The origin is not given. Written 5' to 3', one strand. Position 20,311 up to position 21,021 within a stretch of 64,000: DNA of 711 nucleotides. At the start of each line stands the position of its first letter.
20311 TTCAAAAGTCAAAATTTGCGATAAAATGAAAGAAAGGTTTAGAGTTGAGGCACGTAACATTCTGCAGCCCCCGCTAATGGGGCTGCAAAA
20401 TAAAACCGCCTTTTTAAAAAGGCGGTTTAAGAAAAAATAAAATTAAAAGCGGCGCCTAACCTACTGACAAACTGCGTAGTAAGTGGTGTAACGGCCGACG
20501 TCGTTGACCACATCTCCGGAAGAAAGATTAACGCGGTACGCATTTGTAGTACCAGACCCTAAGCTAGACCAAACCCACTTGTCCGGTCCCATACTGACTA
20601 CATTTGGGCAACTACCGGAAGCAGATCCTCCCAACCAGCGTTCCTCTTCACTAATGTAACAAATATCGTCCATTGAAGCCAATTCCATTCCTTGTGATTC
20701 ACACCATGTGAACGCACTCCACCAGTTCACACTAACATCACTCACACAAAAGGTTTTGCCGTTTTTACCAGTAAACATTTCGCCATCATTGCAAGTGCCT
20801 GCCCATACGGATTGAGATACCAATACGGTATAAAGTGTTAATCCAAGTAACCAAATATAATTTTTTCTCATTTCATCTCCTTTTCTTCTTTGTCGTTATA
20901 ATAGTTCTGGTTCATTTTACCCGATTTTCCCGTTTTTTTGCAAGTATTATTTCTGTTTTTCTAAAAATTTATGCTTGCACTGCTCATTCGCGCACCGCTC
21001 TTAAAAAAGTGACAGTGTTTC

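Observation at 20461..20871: Minimal DGR target: a 136-aa secreted protein consisting of little more than a signal peptide and a C-type-lectin-like fold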

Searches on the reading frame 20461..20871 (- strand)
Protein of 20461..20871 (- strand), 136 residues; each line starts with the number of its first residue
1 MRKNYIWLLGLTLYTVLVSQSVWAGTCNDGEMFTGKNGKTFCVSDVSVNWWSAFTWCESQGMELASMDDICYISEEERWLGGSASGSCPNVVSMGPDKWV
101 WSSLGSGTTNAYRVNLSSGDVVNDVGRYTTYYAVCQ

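Call 7: search_protein_families(library=pfam, proteins=[window:20461-20871:-], max_evalue=1)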
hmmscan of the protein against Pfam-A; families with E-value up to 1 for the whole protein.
window:20461-20871:- (136 aa): 1 family
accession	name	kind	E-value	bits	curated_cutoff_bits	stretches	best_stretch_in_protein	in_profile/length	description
PF25736.1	Herpes_gQ2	-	0.18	12.5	27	1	14-43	11-40/147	Human herpesvirus-6 glycoprotein Q2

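Call 10: find_homologous_proteins(query=window:20461-20871:-, max_evalue=0.01)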
Query window:20461-20871:- (136 aa): 5 proteins with E <= 0.01 among 8 candidates.
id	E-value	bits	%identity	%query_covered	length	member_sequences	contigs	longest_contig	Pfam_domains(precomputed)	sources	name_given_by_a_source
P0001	1.2e-79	283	93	100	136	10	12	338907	-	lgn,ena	-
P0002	2.4e-61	224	76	100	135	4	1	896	-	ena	-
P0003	4.3e-39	152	53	99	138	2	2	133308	-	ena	-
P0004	2.2e-27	114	42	94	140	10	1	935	-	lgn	-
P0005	1.2e-14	72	43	74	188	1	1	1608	-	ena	-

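Call 14: find_encoding_contigs(protein=P0001, flank=6000, max_places=6)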
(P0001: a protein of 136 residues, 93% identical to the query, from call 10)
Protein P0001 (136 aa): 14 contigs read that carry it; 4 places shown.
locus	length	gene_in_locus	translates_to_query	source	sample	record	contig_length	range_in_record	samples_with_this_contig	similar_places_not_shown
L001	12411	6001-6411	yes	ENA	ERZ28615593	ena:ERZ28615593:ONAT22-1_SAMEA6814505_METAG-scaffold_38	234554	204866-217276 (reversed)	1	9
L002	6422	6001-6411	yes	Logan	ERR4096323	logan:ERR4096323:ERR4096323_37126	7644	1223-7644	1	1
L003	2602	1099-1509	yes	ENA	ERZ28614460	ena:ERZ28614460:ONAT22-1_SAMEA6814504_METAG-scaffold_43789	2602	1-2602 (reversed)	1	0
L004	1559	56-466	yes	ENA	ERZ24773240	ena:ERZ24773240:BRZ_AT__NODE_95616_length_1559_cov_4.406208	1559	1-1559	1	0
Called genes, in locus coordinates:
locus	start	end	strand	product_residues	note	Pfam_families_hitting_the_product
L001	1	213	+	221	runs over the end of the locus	PF01144:CoA_trans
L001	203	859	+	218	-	PF01144:CoA_trans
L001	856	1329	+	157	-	PF04073:tRNA_edit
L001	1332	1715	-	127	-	PF01219:DAGK_prokar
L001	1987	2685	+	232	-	PF02129:Peptidase_S15, PF00561:Abhydrolase_1, PF12146:Hydrolase_4, PF12697:Abhydrolase_6 (faint), PF20408:Abhydrolase_11 (weak), PF00326:Peptidase_S9 (faint)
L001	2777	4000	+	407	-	PF07690:MFS_1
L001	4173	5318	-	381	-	PF01663:Phosphodiest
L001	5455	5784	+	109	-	PF03819:MazG, PF12643:MazG-like (weak)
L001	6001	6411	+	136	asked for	-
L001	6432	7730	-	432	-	PF00078:RVT_1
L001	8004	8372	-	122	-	PF22296:bAvd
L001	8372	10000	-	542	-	-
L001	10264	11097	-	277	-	PF00106:adh_short, PF13561:adh_short_C2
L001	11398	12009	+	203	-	-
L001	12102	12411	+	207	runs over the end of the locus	-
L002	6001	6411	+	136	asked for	-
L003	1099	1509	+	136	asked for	-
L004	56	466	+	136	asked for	-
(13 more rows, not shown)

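Call 16: list_cluster_members(proteins=[window:20461-20871:-, P0001, P0002, P0003, P0004])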
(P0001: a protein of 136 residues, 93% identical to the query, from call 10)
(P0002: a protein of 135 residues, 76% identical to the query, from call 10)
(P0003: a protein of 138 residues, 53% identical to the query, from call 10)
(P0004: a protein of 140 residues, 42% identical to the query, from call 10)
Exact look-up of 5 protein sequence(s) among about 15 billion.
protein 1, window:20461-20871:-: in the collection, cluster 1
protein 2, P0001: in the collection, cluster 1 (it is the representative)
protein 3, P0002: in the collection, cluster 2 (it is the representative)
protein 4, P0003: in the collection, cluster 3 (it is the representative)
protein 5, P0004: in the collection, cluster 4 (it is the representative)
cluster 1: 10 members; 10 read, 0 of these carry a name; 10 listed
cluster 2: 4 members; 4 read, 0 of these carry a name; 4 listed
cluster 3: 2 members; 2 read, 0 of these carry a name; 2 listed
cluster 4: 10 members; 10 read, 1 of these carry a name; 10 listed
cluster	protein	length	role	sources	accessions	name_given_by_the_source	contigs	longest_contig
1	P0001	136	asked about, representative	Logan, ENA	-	-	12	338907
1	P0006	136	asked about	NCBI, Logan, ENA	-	-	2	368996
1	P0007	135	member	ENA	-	-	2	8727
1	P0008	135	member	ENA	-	-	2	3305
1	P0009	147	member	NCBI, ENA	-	-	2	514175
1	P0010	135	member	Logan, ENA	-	-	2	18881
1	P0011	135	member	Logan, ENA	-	-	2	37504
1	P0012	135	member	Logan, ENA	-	-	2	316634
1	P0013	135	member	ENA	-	-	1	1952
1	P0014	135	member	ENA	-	-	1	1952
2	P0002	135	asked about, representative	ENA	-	-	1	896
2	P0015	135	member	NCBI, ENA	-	-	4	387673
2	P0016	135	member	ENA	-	-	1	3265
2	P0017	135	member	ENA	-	-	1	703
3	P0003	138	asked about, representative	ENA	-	-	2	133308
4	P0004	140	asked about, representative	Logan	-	-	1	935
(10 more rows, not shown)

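Call 17: predict_structure(alignment_id=A1)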
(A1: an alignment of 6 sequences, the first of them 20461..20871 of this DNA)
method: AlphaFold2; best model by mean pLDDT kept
length: 136 residues; sequences in the alignment: 6
mean_pLDDT: 77.6   pTM: 0.69
mean pLDDT of the five models: 77.6, 73.4, 73.5, 72.3, 69.6
residues with pLDDT >= 90: 34; 70-90: 67; 50-70: 19; < 50: 16
segments of 3 or more residues with pLDDT < 50: 1-4, 13-23
pLDDT, mean of each block of 10 residues (from residue 1): 49 47 67 88 92 92 89 82 73 80 74 88 82 93
secondary structure, 60 per line:
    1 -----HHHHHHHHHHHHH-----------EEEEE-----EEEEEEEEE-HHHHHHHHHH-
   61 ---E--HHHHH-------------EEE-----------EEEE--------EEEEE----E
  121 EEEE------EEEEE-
elements in order: H6-18 E30-34 E40-48 H50-59 H67-71 E85-87 E99-102 E111-115 E120-124 E131-135

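Call 19: search_protein_representatives(alignment_id=A1)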
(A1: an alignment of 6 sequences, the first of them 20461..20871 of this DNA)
Query: 6 sequences, 135 profile positions. Proteins with E-value up to 0.001 (for the whole library): 606; up to 1e-10: 269; up to 1e-30: 2. The best 150 are listed.
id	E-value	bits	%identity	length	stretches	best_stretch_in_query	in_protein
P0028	2.9e-47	176.0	-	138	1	1-134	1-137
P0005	4.4e-47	175.4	-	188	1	2-135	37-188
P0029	3.1e-29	117.6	-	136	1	2-131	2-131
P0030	8.6e-26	106.5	-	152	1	34-135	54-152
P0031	1.6e-24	102.4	-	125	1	11-134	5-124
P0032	3.3e-24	101.3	-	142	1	23-134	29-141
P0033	8.2e-24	100.1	-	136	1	10-128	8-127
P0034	2.1e-23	98.8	-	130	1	8-127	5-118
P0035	1.9e-22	95.6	-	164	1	4-127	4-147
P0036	2.2e-22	95.4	-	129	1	17-134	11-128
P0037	2.9e-22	95.0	-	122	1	8-134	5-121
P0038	7.3e-22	93.8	-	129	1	8-135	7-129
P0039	9.3e-22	93.4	-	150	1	25-134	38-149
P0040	1.5e-21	92.7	-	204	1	24-135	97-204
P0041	1.8e-21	92.5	-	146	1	18-134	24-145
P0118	2.2e-15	72.8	-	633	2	25-134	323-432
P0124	5.1e-15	71.6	-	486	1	19-126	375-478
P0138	7.8e-15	71.0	-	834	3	46-134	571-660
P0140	8.8e-15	70.8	-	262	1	22-134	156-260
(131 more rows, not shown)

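Call 23: search_protein_families(library=pfam, alignment_id=A2, max_evalue=0.01)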
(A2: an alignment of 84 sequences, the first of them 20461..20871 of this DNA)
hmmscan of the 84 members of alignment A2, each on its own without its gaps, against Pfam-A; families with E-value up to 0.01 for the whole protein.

A. member 1, window:20461-20871:- (136 aa): 0 families

B. families by the number of members that match (of 84 scanned): 5 families
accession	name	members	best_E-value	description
PF00059.27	Lectin_C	2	0.00041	Lectin C-type domain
PF00193.23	Xlink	2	0.0013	Extracellular link domain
PF06453.16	LT-IIB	1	0.00086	Type II heat-labile enterotoxin , B subunit (LT-IIB)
PF24325.1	DUF7495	1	0.0026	Domain of unknown function (DUF7495)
PF07881.17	Fucose_iso_N1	1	0.006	L-fucose isomerase, first N-terminal domain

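Call 25: search_solved_structures(query=A2, max_evalue=10, show_alignments=3)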
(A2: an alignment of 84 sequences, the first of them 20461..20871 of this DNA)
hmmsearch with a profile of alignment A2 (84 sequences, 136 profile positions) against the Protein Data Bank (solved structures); distinct sequences matched with E-value up to 10: 19.
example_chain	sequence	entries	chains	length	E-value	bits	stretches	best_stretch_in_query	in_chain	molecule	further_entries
9ta0_A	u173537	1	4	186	0.019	18.4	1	16-97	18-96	mosGCTL-3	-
9ta8_A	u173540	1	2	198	0.044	17.3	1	36-75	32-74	mosGCTL-6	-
9ta9_A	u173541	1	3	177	0.049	17.1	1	33-100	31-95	mosGCTL-20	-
9t9z_A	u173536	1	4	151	0.1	16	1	39-102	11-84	C-type lectin mosGCTL-1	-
6jli_A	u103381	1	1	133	0.14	15.6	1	37-72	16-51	Secretory phospholipase A2 receptor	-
8g94_F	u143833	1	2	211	0.33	14.4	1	3-117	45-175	Early activation antigen CD69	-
9rko_A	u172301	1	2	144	0.38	14.2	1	38-101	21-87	C-type lectin domain family 4 member K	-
5m62_A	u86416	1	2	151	0.39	14.2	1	38-101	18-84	C-type lectin domain family 4 member K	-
4n36_A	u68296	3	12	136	0.47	13.9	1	39-72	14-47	C-type lectin domain family 4 member K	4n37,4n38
4n34_A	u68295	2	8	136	0.47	13.9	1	39-72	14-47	C-type lectin domain family 4 member K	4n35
3p5d_A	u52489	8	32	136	0.52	13.8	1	39-72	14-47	C-type lectin domain family 4 member K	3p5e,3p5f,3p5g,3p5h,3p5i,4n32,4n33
3c22_A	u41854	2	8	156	0.52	13.8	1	38-72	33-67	C-type lectin domain family 4 member K | CD207 molecule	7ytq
3p7f_A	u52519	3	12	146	0.53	13.8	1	39-72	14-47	C-type lectin domain family 4 member K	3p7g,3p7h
9hye_A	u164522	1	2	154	0.58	13.6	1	38-101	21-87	C-type lectin domain family 4 member K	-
4ak8_A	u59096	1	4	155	0.59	13.6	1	38-72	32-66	C-TYPE LECTIN DOMAIN FAMILY 4 MEMBER K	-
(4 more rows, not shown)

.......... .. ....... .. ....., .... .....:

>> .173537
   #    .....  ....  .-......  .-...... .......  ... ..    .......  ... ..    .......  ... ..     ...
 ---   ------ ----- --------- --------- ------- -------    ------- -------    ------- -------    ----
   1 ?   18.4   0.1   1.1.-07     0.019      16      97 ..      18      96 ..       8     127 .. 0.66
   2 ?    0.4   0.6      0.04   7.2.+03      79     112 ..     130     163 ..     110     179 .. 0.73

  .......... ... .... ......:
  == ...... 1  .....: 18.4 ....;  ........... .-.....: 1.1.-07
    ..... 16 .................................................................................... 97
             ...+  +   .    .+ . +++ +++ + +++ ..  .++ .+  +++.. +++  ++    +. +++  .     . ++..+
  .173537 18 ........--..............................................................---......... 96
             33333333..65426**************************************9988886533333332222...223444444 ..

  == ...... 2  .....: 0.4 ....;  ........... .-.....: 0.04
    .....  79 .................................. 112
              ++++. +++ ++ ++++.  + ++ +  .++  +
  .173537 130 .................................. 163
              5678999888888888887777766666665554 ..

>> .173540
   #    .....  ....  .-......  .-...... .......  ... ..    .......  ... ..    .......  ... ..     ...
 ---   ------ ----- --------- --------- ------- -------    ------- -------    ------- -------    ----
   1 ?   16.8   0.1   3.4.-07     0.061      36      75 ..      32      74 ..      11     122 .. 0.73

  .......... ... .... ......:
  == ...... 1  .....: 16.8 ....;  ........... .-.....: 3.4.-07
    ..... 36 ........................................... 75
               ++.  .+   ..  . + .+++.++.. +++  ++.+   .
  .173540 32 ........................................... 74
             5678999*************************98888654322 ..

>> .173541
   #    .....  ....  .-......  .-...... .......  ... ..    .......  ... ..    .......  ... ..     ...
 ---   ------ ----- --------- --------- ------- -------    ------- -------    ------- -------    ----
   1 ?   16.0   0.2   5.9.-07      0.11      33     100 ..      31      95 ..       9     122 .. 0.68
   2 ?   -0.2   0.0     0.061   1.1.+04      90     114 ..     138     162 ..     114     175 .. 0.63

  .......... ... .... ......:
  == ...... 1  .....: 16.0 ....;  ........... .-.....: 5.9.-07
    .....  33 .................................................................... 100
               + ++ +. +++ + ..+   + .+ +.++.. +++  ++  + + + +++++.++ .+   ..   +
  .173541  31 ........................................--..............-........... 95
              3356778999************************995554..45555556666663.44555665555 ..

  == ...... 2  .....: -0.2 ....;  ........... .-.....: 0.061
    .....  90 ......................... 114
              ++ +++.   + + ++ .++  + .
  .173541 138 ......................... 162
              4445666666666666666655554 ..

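Call 26: fold_search(model_id=the predicted structure, library=pdb)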
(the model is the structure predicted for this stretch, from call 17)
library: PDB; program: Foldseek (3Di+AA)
matches with E <= 10: 680; with E <= 0.001: 0
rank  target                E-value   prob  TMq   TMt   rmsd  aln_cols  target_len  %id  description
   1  8oks_B                1.4e-03  1.00  0.41  0.48   5.9       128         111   16  Crystal structure of Bdellovibrio bacteriovorus Bd2740 C-terminal domain (released 2023-10-25)
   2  8oks_A                1.8e-03  1.00  0.44  0.52   5.4       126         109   16  Crystal structure of Bdellovibrio bacteriovorus Bd2740 C-terminal domain (released 2023-10-25)
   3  4qkg                  2.9e-03  1.00  0.39  0.47   7.3       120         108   15  Monomeric form of human LLT1, a ligand for NKR-P1 (released 2015-03-11)
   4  7xmp                  4.9e-03  0.97  0.38  0.40  11.6       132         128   14  High resolution structure of lectin-like Ox-LDL receptor 1 in space group P 32 2 1 (released 2023-05-03)
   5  1c3a_B                5.2e-03  1.00  0.42  0.45   7.3       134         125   13  CRYSTAL STRUCTURE OF FLAVOCETIN-A FROM THE HABU SNAKE VENOM, A NOVEL CYCLIC TETRAMER OF C-TYPE LECTIN-LIKE HETERODIMER (released 2000-03-06)
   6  1yxj_A                5.2e-03  0.95  0.36  0.38  11.8       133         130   15  Crystal structure of human lectin-like oxidized low-density lipoprotein receptor 1 (LOX-1) at low pH (released 2005-06-14)
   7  1yxj_B                5.6e-03  0.97  0.33  0.35  11.2       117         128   13  Crystal structure of human lectin-like oxidized low-density lipoprotein receptor 1 (LOX-1) at low pH (released 2005-06-14)
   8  8w9j_C                5.9e-03  0.97  0.41  0.37  10.2       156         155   15  Crystal structure of human CLEC12A ectodomain complexed with 50C1 Fab (released 2024-03-06)
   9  6tla_A                6.7e-03  0.91  0.36  0.36  10.2       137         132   14  CRYSTAL STRUCTURE OF LECTIN-LIKE OX-LDL RECEPTOR 1 (C 1 2 1) (released 2020-07-22)
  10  3t3a_A                7.5e-03  0.95  0.37  0.41  14.3       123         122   18  Crystal structure of H107R mutant of extracellular domain of mouse receptor NKR-P1A (released 2011-08-10)
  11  3vpp_B                7.5e-03  0.94  0.33  0.36  10.5       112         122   20  Crystal Structure of the Human CLEC9A C-type Lectin-Like Domain (released 2012-04-25)
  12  4yli_D                7.5e-03  0.93  0.36  0.32  11.9       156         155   13  CL-K1 trimer (released 2015-04-08)
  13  4qkh_A                7.5e-03  0.92  0.34  0.37  11.6       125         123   18  Dimeric form of human LLT1, a ligand for NKR-P1 (released 2015-03-11)
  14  3m9z                  8.0e-03  0.95  0.37  0.40  14.2       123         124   17  Crystal Structure of extracellular domain of mouse NKR-P1A (released 2011-04-06)
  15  4qki_B                9.6e-03  0.92  0.36  0.40  11.1       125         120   18  Dimeric form of human LLT1, a ligand for NKR-P1 (released 2015-03-11)
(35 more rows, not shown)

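Call 28: find_related_loci(query=A1, collection=genome_contigs, flank=6000)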
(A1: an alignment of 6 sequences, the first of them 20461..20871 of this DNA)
Query A1 (136 aa) in genome_contigs; peptide patterns used: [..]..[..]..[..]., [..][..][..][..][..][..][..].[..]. (x = any residue, [..] = any of these).
66 stretches matched a pattern; 48 encode a relative of the query (tblastn E <= 1e-3); 48 distinct loci.
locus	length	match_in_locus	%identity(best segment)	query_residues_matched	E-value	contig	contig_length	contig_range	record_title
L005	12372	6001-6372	96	1-124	8e-77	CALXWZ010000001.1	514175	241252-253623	MAG: uncultured Alphaproteobacteria bacterium isolate BRZ_CI__bin89 genome assembly, contig: BRZ_CI__NODE_3_length_51417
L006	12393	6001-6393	42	1-128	8e-31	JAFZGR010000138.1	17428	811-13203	MAG: Alphaproteobacteria bacterium isolate RGIG7750 Water_buffalos_Rectum-5__c343899, whole genome shotgun sequence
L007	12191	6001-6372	44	12-135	7e-31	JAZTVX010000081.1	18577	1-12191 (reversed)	MAG: Alphaproteobacteria bacterium isolate T1900045336_YK20190025.MAGScoT_cleanbin_000012 SGB_6600_k141_72362, whole gen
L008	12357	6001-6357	45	17-135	7e-31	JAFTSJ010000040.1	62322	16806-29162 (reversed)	MAG: Alphaproteobacteria bacterium isolate RGIG4106 Roe_deer_Cecum.Co__c2098750, whole genome shotgun sequence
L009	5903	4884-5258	41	8-135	1e-29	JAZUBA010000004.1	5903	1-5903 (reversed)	MAG: Alphaproteobacteria bacterium isolate T1900045318_YK20190007.MAGScoT_cleanbin_000005 SGB_6327_k141_822495, whole ge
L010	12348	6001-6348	41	11-135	2e-27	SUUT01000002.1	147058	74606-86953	MAG: Alphaproteobacteria bacterium isolate SIG53 NODE_2272_length_147058_cov_10.106240, whole genome shotgun sequence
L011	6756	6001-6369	38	13-135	4e-22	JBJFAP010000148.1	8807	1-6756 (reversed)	MAG: Alphaproteobacteria bacterium isolate LOHA09_bin.005 NODE_4646_length_8807_cov_4.214351, whole genome shotgun seque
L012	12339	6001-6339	36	8-131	8e-22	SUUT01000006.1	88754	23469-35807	MAG: Alphaproteobacteria bacterium isolate SIG53 NODE_6339_length_88754_cov_10.256333, whole genome shotgun sequence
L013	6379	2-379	36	2-135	7e-21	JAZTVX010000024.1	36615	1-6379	MAG: Alphaproteobacteria bacterium isolate T1900045336_YK20190025.MAGScoT_cleanbin_000012 SGB_6600_k141_3254324, whole g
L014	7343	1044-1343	39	27-135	1e-20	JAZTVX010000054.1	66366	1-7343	MAG: Alphaproteobacteria bacterium isolate T1900045336_YK20190025.MAGScoT_cleanbin_000012 SGB_6600_k141_2811939, whole g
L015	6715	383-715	35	2-122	1e-20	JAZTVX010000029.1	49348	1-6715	MAG: Alphaproteobacteria bacterium isolate T1900045336_YK20190025.MAGScoT_cleanbin_000012 SGB_6600_k141_1061987, whole g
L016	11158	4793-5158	38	8-136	2e-20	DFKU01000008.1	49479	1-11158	MAG TPA_asm: Alphaproteobacteria bacterium UBA3637 UBA3637_contig_10140, whole genome shotgun sequence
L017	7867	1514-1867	36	8-135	9e-20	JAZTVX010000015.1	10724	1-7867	MAG: Alphaproteobacteria bacterium isolate T1900045336_YK20190025.MAGScoT_cleanbin_000012 SGB_6600_k141_349704, whole ge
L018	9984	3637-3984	38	8-135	2e-19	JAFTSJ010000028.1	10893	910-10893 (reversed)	MAG: Alphaproteobacteria bacterium isolate RGIG4106 Roe_deer_Cecum.Co__c1476126, whole genome shotgun sequence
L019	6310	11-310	39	27-135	3e-19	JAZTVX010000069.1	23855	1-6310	MAG: Alphaproteobacteria bacterium isolate T1900045336_YK20190025.MAGScoT_cleanbin_000012 SGB_6600_k141_951503, whole ge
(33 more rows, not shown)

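Call 40: predict_structure(alignment_id=A3)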
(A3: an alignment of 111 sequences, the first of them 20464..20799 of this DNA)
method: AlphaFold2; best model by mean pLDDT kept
length: 112 residues; sequences in the alignment: 111
mean_pLDDT: 96.8   pTM: 0.88
mean pLDDT of the five models: 96.8, 96.7, 96.6, 96.3, 96.2
residues with pLDDT >= 90: 109; 70-90: 3; 50-70: 0; < 50: 0
segments of 3 or more residues with pLDDT < 50: none
pLDDT, mean of each block of 10 residues (from residue 1): 94 98 98 98 98 94 96 97 97 97 98 98
secondary structure, 60 per line:
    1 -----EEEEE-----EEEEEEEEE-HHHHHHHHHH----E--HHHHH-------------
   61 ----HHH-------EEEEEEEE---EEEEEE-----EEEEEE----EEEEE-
elements in order: E6-10 E16-24 H26-35 H43-47 E75-82 E86-91 E97-102 E107-111
